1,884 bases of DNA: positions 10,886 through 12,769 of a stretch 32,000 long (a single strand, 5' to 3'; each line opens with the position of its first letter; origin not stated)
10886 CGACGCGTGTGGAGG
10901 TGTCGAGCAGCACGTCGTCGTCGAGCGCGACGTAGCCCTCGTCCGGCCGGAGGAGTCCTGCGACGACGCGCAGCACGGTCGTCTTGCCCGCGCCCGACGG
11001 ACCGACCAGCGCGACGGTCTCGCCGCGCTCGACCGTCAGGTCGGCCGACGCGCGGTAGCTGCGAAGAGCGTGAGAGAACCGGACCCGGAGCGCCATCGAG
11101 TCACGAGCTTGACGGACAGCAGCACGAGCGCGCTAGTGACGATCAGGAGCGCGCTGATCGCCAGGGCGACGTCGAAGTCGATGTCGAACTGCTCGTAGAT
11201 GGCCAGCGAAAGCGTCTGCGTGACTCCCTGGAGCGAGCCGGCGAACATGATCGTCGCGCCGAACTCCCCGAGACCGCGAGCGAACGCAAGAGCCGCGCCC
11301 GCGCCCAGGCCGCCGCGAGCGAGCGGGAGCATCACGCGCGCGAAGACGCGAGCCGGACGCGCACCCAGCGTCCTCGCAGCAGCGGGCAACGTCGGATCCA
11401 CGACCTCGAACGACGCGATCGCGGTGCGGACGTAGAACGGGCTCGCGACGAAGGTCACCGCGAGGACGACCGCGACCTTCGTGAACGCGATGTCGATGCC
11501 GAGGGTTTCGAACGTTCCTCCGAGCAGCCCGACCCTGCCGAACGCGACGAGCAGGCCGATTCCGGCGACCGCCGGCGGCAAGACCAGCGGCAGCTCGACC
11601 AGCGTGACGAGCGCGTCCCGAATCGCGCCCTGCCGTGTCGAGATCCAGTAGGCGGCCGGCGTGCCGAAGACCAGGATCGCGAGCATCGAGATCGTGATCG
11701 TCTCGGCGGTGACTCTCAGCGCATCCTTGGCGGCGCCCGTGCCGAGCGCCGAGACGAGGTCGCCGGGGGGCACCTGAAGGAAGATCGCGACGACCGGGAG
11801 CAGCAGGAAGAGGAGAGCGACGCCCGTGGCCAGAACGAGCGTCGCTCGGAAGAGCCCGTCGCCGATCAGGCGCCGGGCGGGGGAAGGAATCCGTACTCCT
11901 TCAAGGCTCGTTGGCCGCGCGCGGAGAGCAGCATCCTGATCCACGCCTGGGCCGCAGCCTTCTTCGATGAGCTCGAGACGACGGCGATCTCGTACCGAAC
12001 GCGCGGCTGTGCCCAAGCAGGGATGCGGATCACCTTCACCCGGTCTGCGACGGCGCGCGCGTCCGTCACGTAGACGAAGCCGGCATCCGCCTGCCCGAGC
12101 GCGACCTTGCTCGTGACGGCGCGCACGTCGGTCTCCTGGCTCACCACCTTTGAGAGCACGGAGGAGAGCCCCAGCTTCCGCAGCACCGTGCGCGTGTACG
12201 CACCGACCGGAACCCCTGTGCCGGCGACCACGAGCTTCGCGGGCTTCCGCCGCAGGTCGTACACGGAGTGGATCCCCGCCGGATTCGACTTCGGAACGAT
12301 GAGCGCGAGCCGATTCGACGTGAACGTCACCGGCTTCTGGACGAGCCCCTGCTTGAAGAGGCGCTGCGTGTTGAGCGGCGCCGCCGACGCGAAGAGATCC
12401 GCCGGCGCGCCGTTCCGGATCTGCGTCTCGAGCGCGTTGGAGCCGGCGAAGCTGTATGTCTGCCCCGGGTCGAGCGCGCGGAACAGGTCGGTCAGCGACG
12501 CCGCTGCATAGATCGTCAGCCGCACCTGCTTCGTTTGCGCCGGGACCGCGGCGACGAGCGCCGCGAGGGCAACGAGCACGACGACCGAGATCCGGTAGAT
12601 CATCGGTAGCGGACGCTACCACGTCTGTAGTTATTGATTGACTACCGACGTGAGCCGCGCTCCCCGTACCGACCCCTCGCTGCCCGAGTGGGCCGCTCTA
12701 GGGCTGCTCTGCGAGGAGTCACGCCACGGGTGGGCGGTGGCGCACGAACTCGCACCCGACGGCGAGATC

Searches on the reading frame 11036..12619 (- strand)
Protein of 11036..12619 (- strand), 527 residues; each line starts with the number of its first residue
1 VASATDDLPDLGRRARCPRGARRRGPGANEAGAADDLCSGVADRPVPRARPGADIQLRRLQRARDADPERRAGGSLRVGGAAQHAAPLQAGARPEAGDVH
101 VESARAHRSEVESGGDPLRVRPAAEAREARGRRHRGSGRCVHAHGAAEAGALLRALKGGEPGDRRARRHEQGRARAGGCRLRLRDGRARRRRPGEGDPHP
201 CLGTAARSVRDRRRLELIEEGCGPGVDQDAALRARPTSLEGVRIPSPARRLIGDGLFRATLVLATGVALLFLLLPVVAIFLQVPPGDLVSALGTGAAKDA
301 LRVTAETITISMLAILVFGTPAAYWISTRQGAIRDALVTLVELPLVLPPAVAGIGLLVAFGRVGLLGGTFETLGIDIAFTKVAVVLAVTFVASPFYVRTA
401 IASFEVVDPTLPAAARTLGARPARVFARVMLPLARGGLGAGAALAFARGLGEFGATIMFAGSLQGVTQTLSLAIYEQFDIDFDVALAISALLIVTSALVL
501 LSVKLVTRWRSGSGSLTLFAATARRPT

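Call 64: search_protein_families(library=pfam, proteins=[window:11036-12619:-], max_evalue=0.00001)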
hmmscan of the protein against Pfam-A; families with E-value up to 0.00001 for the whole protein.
window:11036-12619:- (527 aa): 1 family
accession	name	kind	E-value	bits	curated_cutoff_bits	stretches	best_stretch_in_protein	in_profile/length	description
PF00528.27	BPD_transp_1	-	6.9e-10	39.4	26.4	1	319-505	5-177/184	Binding-protein-dependent transport system inner membrane component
